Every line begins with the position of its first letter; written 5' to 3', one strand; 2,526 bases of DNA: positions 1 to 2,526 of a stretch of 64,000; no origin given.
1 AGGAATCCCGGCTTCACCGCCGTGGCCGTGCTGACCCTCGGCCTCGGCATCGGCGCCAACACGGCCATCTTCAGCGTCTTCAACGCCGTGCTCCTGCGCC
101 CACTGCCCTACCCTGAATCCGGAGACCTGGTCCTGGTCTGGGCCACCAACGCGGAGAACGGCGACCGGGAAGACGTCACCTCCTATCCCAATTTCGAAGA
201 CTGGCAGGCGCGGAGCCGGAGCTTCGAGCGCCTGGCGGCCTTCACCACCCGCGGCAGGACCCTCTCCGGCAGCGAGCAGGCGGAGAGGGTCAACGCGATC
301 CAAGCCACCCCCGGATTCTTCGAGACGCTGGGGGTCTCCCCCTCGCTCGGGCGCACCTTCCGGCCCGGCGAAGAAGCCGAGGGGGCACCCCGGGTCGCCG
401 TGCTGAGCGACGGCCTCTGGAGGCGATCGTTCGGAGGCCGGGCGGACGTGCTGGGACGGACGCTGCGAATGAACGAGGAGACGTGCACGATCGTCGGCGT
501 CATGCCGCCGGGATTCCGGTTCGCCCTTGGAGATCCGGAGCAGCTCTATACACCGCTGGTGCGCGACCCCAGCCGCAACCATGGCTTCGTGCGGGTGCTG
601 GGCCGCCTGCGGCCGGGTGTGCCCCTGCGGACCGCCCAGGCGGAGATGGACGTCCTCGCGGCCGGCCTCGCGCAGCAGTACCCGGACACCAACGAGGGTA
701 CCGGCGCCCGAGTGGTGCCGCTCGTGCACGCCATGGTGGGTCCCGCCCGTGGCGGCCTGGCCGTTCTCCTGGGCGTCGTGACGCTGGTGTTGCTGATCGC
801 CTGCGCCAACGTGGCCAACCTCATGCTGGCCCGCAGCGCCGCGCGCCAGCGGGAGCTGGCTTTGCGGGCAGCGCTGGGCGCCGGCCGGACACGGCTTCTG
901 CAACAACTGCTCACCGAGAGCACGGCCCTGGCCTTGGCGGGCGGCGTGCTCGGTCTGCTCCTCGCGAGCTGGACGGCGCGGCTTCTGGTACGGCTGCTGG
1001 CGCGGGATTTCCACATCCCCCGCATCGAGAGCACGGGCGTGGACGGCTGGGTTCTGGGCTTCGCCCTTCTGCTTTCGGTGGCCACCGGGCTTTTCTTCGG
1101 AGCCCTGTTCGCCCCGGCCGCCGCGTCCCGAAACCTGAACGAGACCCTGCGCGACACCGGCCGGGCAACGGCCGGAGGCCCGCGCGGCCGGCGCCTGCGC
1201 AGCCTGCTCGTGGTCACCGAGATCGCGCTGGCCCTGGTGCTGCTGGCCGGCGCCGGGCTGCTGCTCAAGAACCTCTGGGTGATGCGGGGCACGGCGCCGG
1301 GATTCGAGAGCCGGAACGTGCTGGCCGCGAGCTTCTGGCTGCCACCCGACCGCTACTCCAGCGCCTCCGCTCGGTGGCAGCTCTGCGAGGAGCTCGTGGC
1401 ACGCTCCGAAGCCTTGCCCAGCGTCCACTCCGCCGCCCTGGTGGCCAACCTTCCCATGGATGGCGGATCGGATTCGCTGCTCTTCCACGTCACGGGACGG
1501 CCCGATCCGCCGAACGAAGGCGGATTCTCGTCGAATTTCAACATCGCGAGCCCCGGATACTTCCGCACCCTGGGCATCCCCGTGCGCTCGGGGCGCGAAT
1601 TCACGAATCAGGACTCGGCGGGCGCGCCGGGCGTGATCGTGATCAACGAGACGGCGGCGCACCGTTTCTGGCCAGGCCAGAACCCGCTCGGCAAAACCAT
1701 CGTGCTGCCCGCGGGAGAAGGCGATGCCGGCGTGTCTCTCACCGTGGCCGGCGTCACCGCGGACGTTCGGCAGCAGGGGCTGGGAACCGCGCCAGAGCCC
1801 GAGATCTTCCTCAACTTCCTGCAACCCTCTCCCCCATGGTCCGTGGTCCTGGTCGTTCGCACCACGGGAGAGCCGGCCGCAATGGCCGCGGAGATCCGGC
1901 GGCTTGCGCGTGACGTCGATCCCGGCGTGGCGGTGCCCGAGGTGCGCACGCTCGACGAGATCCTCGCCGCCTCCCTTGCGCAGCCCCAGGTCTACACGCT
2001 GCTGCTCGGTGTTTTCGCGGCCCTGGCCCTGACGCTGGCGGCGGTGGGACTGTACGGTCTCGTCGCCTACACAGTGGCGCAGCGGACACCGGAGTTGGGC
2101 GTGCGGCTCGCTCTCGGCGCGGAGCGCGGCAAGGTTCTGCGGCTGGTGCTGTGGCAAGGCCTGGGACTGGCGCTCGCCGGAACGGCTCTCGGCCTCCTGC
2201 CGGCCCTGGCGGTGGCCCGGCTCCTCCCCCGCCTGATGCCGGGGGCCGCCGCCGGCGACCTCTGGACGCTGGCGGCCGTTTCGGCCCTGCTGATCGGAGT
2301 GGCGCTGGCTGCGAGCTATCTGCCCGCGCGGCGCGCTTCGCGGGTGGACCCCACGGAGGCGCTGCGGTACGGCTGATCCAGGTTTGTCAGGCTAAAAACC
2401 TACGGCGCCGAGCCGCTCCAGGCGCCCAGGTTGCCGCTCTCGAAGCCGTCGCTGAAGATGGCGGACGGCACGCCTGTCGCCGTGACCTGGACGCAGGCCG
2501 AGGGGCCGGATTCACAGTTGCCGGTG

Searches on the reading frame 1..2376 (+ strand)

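Call 62: search_protein_families(library=pfam, proteins=[window:1-2376:+], max_evalue=0.00001)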
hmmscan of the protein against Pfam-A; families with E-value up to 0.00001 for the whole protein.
window:1-2376:+ (791 aa): 2 families
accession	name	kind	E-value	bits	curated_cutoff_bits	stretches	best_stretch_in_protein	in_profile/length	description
PF12704.14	MacB_PCD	-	8.6e-44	150.7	27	2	6-217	1-205/207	MacB-like periplasmic core domain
PF02687.27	FtsX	-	2.5e-23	82.9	25.5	2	671-784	2-120/120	FtsX-like permease C-terminal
